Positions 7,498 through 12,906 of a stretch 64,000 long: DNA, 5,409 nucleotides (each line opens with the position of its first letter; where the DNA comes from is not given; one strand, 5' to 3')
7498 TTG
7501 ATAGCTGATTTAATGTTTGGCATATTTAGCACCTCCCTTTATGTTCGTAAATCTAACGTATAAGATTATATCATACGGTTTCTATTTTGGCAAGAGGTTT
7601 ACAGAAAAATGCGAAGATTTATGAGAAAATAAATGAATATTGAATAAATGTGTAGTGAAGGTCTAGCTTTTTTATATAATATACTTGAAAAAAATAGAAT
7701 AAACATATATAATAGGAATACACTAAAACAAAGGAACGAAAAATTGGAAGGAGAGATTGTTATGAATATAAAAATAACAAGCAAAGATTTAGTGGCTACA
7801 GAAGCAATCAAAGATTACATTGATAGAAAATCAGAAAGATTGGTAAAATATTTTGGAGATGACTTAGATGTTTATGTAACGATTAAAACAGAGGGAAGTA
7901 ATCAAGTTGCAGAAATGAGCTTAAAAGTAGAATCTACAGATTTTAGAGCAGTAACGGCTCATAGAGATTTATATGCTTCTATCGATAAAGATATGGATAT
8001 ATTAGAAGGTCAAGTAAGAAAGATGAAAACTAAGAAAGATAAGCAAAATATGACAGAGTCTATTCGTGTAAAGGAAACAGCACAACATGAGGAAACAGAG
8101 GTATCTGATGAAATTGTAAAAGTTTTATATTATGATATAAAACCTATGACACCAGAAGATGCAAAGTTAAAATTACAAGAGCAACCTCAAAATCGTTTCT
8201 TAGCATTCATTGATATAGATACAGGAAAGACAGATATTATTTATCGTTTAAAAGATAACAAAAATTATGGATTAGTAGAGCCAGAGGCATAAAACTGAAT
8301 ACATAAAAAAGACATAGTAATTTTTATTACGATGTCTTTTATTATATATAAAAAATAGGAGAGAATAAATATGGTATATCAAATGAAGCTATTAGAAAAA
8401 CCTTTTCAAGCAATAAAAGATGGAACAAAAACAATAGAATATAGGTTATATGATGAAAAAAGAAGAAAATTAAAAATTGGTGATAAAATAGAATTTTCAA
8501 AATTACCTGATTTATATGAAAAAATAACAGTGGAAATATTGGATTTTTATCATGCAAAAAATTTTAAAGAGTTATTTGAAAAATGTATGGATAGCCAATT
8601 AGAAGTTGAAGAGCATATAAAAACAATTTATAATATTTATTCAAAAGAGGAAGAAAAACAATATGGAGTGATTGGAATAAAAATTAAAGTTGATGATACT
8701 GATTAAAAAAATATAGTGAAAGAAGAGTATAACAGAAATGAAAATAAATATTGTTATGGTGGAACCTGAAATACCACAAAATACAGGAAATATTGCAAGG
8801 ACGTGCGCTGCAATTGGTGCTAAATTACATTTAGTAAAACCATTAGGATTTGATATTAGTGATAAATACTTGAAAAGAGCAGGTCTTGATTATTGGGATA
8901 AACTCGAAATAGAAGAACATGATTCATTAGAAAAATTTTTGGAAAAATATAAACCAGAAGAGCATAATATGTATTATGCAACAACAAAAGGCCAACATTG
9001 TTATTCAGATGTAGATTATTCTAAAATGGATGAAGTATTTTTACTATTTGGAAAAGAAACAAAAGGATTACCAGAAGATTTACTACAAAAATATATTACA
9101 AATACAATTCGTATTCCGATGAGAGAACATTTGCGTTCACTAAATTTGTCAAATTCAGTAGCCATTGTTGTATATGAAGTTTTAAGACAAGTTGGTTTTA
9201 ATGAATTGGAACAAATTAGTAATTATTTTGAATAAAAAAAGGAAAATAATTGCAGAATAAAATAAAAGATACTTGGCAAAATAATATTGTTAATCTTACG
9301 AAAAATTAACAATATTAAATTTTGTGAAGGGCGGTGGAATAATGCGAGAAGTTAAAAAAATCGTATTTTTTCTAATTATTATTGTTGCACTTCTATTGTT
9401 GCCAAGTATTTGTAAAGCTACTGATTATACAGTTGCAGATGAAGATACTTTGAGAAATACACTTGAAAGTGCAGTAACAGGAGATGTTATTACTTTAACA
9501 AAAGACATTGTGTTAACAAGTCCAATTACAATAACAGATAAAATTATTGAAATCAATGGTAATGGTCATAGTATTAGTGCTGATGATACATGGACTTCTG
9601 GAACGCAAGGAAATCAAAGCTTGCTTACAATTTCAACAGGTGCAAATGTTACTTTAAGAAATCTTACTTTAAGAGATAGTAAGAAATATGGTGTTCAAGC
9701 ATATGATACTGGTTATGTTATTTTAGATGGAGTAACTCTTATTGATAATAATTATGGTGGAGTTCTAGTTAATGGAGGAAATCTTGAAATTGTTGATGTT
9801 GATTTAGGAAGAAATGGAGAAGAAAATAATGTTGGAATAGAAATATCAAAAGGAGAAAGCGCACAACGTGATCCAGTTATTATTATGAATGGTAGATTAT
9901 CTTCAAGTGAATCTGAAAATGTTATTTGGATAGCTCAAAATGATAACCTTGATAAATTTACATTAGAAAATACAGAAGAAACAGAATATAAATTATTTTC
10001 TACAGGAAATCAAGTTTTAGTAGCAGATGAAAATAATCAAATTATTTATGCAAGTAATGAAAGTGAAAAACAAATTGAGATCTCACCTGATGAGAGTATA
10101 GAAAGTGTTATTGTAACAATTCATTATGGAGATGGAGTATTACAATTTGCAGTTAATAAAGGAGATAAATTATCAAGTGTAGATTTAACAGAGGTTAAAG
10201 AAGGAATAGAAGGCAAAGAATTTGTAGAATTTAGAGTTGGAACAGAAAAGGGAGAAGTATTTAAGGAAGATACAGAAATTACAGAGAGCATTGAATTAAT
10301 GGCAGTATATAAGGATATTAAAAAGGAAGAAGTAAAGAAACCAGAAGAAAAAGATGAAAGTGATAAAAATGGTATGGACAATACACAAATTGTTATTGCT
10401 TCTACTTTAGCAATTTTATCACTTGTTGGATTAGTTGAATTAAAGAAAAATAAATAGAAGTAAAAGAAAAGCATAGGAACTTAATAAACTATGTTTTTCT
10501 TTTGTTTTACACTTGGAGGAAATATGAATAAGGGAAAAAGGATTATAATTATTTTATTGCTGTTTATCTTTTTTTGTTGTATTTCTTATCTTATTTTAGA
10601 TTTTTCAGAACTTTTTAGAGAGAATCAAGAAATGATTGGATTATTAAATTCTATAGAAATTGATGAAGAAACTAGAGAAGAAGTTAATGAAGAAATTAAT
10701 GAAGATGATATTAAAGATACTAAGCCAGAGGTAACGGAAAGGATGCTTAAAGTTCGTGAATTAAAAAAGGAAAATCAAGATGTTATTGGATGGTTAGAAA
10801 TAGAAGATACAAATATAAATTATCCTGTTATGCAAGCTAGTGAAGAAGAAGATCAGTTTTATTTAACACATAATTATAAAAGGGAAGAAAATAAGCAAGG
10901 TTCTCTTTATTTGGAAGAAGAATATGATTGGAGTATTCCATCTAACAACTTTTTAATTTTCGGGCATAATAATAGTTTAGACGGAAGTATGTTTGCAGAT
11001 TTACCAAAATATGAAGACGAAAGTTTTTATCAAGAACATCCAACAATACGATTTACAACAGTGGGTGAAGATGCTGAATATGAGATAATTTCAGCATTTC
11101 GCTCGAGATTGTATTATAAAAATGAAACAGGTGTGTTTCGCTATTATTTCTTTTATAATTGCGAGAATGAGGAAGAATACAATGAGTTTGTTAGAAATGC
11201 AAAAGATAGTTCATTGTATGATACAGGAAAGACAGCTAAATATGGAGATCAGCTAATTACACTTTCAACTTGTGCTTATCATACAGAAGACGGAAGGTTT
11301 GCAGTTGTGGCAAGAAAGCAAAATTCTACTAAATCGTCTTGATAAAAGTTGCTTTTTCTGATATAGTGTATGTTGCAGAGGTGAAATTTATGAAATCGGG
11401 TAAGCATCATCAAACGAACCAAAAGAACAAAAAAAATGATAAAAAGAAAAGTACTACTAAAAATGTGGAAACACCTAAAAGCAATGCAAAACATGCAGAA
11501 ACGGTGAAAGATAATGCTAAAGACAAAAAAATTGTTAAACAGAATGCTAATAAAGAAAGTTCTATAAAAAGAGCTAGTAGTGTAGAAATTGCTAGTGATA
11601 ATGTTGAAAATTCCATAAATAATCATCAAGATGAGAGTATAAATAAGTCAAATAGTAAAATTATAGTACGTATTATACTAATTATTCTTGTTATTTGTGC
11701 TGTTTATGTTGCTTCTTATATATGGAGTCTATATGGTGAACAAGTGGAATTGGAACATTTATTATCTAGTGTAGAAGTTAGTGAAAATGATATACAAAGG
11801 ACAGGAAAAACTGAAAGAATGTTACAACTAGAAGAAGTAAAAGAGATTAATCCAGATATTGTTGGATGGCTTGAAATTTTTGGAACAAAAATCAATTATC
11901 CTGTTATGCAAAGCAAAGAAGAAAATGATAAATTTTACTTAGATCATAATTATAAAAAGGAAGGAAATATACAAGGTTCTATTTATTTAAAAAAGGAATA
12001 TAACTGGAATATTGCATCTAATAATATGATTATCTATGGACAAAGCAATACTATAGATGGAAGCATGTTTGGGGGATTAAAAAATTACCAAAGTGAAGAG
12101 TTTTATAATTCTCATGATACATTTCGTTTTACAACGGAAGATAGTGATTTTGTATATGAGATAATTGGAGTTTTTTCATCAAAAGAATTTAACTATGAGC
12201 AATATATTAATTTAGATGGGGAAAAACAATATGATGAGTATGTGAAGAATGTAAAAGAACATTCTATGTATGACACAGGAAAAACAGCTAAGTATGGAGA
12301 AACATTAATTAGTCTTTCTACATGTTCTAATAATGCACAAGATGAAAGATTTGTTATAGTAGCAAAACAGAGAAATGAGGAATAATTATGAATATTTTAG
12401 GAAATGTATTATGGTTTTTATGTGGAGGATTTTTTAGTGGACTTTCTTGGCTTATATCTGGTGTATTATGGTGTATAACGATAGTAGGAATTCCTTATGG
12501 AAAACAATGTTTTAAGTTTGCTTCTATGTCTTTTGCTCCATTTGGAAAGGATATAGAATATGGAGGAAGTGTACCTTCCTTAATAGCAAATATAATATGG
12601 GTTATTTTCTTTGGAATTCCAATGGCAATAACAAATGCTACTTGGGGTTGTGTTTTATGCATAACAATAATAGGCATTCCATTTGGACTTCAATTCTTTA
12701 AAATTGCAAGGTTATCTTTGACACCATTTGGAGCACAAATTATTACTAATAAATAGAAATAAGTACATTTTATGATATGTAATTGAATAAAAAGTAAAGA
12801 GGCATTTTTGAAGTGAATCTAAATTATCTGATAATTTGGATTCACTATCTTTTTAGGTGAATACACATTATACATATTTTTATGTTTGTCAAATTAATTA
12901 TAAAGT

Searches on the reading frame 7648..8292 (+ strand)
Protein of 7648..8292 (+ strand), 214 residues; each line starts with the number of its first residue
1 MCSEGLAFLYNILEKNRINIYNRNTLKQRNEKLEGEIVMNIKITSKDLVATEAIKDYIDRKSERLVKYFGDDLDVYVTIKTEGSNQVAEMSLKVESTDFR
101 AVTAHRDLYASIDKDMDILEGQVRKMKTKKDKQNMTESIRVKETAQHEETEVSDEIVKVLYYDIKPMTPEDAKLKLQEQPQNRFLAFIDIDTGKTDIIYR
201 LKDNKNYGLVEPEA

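Call 52: search_protein_families(library=pfam, proteins=[window:7648-8292:+], max_evalue=0.00001)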
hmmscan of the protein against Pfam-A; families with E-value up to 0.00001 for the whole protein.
window:7648-8292:+ (214 aa): 2 families
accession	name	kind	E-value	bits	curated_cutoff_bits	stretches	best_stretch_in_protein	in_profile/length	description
PF02482.25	Ribosomal_S30AE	-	3.3e-17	63.4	23.7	1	41-130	1-87/88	Sigma 54 modulation protein / S30EA ribosomal protein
PF16321.10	Ribosom_S30AE_C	-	1.6e-11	44.2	25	1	153-209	3-57/57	Sigma 54 modulation/S30EA ribosomal protein C terminus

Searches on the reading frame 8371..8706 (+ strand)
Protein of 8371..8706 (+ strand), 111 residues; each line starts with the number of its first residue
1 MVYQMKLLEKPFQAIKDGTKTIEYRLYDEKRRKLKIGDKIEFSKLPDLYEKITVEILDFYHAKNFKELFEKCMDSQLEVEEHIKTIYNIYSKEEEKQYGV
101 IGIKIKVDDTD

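Call 52: search_protein_families(library=pfam, proteins=[window:8371-8706:+], max_evalue=0.00001)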
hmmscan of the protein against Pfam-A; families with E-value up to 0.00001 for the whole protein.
window:8371-8706:+ (111 aa): 1 family
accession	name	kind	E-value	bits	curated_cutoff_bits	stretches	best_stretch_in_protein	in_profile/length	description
PF04266.20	ASCH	-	3.3e-10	41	21.2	1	6-107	2-101/103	ASCH domain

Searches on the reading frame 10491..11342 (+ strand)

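Call 52: search_protein_families(library=pfam, proteins=[window:10491-11342:+], max_evalue=0.00001)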
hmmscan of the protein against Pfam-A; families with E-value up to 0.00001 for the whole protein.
window:10491-11342:+ (283 aa): 1 family
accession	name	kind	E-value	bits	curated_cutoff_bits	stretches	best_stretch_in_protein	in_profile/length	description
PF04203.18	Sortase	-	1.3e-11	44.8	26.6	1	102-276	1-124/125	Sortase domain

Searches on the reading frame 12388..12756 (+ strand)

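Call 53: search_protein_families(library=pfam, proteins=[window:12388-12756:+], max_evalue=0.00001)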
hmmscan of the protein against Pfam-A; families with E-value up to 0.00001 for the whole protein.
window:12388-12756:+ (122 aa): 1 family
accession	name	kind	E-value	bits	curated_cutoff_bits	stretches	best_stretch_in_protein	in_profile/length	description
PF03733.18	YccF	-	2.3e-40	137.5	27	2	4-54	1-51/51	Inner membrane component domain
